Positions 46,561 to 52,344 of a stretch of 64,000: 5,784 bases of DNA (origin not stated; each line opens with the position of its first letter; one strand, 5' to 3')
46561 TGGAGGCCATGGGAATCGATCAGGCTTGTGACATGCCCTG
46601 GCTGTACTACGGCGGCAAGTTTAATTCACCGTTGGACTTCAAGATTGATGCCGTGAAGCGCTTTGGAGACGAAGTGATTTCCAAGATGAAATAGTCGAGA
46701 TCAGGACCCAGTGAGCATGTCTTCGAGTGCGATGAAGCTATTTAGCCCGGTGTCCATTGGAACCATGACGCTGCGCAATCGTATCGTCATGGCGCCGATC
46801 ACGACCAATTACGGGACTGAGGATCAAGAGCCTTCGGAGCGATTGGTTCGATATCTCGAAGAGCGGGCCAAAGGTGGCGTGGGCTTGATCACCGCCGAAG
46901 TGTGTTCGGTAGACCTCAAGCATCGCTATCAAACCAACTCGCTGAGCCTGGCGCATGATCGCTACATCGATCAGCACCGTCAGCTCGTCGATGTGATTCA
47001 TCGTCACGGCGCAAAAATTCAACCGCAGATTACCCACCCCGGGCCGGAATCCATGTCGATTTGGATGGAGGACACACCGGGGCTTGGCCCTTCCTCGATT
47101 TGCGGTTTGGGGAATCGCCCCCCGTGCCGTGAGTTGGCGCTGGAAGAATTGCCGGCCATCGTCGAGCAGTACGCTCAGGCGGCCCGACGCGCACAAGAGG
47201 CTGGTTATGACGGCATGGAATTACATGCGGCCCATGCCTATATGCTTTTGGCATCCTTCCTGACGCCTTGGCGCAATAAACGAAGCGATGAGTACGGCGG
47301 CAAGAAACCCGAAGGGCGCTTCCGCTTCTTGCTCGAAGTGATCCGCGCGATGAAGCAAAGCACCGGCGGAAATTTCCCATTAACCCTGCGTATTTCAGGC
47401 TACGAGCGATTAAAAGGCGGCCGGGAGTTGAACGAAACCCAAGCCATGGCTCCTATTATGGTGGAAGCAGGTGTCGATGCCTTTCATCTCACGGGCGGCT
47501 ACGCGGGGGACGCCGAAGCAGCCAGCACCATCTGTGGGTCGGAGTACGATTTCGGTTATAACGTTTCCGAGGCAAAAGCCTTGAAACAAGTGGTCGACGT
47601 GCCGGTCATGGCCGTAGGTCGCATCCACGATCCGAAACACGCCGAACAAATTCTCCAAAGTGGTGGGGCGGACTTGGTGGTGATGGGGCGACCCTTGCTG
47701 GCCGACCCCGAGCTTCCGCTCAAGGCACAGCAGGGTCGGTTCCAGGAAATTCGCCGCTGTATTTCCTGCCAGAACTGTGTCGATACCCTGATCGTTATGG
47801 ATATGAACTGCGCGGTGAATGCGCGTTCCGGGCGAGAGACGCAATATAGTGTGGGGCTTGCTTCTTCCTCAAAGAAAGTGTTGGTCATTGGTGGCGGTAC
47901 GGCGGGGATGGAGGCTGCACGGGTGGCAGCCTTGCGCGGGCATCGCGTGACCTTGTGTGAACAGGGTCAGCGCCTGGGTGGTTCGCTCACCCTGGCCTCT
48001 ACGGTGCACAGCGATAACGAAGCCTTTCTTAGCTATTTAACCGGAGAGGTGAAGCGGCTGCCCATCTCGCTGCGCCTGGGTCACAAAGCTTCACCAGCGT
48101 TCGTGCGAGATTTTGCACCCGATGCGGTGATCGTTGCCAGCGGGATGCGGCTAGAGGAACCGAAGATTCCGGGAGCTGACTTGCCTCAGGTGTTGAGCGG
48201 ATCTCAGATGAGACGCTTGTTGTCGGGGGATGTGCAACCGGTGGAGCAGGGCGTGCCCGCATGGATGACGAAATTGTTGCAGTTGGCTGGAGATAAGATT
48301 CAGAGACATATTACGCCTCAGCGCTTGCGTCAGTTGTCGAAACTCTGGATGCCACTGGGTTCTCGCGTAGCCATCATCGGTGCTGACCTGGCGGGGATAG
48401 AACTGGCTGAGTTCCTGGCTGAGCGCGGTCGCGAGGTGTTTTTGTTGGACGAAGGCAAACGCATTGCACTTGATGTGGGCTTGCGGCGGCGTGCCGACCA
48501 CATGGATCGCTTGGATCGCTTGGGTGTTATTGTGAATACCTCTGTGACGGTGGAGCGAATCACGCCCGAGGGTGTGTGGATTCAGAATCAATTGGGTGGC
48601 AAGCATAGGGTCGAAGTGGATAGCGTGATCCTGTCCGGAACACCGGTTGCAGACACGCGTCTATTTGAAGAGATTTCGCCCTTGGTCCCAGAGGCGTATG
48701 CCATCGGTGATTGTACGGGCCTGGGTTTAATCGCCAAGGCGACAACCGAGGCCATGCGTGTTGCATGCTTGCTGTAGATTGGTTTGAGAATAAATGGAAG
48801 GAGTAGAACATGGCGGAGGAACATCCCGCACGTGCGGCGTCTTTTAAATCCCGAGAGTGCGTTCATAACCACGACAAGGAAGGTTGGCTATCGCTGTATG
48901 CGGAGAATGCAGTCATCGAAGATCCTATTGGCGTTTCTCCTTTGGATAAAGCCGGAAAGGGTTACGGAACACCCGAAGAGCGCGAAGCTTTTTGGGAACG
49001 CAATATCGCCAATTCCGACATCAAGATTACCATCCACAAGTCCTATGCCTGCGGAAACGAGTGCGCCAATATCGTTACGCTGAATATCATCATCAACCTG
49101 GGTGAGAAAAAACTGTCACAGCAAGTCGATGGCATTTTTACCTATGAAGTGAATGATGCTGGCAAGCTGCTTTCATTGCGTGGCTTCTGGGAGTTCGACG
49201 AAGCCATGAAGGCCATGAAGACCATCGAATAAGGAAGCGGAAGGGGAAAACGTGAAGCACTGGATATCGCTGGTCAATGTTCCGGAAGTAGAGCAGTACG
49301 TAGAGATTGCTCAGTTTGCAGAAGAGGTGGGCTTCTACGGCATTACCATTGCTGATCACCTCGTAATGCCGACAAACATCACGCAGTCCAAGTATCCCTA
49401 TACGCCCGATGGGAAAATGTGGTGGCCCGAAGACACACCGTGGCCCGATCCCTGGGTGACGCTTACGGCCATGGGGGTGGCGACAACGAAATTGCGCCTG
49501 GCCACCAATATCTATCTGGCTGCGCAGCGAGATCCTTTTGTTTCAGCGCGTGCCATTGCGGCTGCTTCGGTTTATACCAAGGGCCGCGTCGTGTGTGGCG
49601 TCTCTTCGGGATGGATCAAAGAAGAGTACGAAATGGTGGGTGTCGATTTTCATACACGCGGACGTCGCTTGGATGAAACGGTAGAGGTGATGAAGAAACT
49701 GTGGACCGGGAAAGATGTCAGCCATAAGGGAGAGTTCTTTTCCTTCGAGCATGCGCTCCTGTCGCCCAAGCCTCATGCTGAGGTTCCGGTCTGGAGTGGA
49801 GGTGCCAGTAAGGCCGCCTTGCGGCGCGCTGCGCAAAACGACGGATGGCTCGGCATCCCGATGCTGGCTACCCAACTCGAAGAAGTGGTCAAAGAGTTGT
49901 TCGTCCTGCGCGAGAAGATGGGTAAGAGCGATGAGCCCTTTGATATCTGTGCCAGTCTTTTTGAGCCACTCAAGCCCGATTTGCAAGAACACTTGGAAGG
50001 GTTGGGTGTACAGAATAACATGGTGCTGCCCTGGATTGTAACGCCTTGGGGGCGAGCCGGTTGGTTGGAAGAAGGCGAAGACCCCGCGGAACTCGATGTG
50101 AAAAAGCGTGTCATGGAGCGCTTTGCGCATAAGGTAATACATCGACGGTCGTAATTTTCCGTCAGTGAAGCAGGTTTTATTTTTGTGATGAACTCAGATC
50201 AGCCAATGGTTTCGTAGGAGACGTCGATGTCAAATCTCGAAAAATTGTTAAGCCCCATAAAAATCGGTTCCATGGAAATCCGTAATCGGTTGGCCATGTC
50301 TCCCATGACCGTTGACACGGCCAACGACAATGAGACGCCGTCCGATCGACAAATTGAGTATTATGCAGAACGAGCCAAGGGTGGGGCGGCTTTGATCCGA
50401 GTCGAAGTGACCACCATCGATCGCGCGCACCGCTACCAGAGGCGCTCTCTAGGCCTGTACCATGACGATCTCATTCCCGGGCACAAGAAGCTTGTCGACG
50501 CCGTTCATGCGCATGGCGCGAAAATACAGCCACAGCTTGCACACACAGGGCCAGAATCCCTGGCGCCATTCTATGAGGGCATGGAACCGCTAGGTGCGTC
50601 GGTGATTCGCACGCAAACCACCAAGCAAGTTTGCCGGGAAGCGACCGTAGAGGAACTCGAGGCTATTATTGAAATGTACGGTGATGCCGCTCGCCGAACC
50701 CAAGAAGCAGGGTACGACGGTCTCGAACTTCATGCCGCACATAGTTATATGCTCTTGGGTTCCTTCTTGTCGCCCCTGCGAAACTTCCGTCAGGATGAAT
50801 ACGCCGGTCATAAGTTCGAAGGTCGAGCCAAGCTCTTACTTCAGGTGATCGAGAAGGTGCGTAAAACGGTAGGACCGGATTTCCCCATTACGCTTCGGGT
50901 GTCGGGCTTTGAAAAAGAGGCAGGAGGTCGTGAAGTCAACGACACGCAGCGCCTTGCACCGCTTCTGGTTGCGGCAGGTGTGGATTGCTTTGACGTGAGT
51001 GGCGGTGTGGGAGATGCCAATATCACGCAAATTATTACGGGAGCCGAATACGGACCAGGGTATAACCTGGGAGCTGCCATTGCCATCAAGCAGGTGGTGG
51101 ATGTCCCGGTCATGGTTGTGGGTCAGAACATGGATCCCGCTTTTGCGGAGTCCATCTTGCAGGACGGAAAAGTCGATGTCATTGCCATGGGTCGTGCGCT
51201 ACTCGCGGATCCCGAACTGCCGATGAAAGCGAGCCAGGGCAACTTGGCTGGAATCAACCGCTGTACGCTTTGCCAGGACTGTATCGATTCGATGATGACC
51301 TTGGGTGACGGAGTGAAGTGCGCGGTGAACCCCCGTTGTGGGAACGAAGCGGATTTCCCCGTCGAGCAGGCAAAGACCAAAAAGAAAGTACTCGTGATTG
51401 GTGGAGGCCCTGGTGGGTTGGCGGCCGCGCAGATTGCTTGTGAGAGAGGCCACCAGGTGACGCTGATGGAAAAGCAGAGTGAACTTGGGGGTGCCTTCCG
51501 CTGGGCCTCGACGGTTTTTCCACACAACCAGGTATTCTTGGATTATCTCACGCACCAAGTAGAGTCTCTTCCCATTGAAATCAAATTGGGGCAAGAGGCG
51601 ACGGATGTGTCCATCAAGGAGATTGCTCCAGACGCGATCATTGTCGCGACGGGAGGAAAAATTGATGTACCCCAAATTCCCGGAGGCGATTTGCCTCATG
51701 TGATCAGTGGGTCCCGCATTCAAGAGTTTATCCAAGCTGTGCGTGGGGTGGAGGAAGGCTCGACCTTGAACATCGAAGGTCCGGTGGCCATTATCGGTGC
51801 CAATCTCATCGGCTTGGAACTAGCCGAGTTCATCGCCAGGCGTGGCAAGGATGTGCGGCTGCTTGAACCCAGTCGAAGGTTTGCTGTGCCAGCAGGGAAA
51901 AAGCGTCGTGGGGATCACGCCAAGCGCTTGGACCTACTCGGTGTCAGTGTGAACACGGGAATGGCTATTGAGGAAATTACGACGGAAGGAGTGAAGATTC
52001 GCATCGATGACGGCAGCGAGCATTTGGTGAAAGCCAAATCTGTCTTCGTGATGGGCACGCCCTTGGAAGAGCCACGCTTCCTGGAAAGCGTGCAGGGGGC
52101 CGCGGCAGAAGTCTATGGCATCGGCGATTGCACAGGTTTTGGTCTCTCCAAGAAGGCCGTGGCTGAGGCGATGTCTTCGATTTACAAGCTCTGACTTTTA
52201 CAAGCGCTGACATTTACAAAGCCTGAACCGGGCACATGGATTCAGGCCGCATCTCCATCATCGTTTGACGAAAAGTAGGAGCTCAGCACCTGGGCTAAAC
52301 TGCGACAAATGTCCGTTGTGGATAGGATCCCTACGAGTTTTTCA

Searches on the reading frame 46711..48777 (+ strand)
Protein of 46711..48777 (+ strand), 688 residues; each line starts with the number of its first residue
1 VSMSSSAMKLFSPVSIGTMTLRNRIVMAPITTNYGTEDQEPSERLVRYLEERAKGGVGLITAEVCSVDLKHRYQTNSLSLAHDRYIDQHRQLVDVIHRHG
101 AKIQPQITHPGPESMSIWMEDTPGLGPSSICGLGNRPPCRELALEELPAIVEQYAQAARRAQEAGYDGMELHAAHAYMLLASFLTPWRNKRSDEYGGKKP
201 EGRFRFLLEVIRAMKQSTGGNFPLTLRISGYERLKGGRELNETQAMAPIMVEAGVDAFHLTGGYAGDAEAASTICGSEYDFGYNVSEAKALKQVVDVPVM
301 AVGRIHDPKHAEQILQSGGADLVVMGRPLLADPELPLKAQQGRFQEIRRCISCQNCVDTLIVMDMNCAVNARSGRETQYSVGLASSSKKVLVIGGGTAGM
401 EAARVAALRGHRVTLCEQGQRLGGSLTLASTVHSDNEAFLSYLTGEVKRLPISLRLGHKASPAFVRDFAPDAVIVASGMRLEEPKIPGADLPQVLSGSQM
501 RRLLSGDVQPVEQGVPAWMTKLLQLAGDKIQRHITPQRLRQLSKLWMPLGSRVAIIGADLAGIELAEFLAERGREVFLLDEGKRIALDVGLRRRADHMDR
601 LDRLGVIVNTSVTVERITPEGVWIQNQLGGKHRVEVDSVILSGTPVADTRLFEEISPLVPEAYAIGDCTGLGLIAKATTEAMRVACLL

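Call 62: search_protein_families(library=pfam, proteins=[window:46711-48777:+], max_evalue=0.0001)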
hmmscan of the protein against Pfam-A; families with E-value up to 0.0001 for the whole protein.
window:46711-48777:+ (688 aa): 14 families
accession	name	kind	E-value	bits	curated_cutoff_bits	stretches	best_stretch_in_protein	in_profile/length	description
PF00724.26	Oxidored_FMN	-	1.8e-73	248.2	27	1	9-344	1-340/342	NADH:flavin oxidoreductase / NADH oxidase family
PF07992.20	Pyr_redox_2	-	1.5e-21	77.6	26.1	1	388-653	1-245/291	Pyridine nucleotide-disulphide oxidoreductase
PF00070.33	Pyr_redox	-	3.2e-13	50.4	22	1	552-621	1-70/82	Pyridine nucleotide-disulphide oxidoreductase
PF13450.12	NAD_binding_8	-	3e-11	43.8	21.9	1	392-427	1-36/68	NAD(P)-binding Rossmann-like domain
PF12831.13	FAD_oxidored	-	3.6e-09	36.9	27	1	390-429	2-41/416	FAD dependent oxidoreductase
PF01266.30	DAO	-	7.5e-09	36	27.9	1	389-425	1-38/353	FAD dependent oxidoreductase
PF03486.20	HI0933_like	-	1.3e-08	35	50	1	389-427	2-40/244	HI0933-like protein Rossmann domain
PF00890.30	FAD_binding_2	-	4e-08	33.3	20.4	1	390-430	2-42/414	FAD binding domain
PF01134.28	GIDA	-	3.4e-07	30.1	22.1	1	389-418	1-30/391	Glucose inhibited division protein A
PF01207.24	Dus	-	8.1e-07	28.9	20.4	1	209-342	112-233/311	Dihydrouridine synthase (Dus)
PF13738.12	Pyr_redox_3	-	5.7e-06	26.2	30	0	386-425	163-202/305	Pyridine nucleotide-disulphide oxidoreductase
PF01262.27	AlaDh_PNT_C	-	6.9e-06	26.1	23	0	387-420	28-61/214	Alanine dehydrogenase/PNT, C-terminal domain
PF02737.24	3HCDH_N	-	3e-05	24.5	22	0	389-418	1-30/180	3-hydroxyacyl-CoA dehydrogenase, NAD binding domain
PF01494.25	FAD_binding_3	-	6.3e-05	22.8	22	0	552-582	3-33/349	FAD binding domain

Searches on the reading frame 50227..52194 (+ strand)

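Call 62: search_protein_families(library=pfam, proteins=[window:50227-52194:+], max_evalue=0.0001)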
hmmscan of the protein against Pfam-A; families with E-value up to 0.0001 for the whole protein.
window:50227-52194:+ (655 aa): 13 families
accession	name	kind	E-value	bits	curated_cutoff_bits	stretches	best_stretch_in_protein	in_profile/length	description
PF00724.26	Oxidored_FMN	-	6.3e-66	223.4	27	1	6-338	1-338/342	NADH:flavin oxidoreductase / NADH oxidase family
PF07992.20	Pyr_redox_2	-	2.6e-24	86.6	26.1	2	386-608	1-233/291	Pyridine nucleotide-disulphide oxidoreductase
PF00070.33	Pyr_redox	-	4.6e-14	53.1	22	1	520-592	2-78/82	Pyridine nucleotide-disulphide oxidoreductase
PF13450.12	NAD_binding_8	-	8.4e-14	52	21.9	1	390-443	1-50/68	NAD(P)-binding Rossmann-like domain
PF01494.25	FAD_binding_3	-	7.1e-10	39.1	22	1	387-420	3-36/349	FAD binding domain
PF01266.30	DAO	-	9.7e-10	38.9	27.9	1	387-460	1-69/353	FAD dependent oxidoreductase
PF12831.13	FAD_oxidored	-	1.1e-08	35.3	27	1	388-423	2-37/416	FAD dependent oxidoreductase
PF03486.20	HI0933_like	-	4e-08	33.5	50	1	387-424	2-39/244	HI0933-like protein Rossmann domain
PF00890.30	FAD_binding_2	-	1e-07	32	20.4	1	388-428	2-42/414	FAD binding domain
PF13738.12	Pyr_redox_3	-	1.3e-06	28.3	30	0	384-446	163-225/305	Pyridine nucleotide-disulphide oxidoreductase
PF01262.27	AlaDh_PNT_C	-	3.8e-05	23.6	23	0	385-475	28-98/214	Alanine dehydrogenase/PNT, C-terminal domain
PF02737.24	3HCDH_N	-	6.5e-05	23.4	22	0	520-559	2-41/180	3-hydroxyacyl-CoA dehydrogenase, NAD binding domain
PF01946.23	Thi4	-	9.9e-05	22.1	26.2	0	386-431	18-64/235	Thi4 family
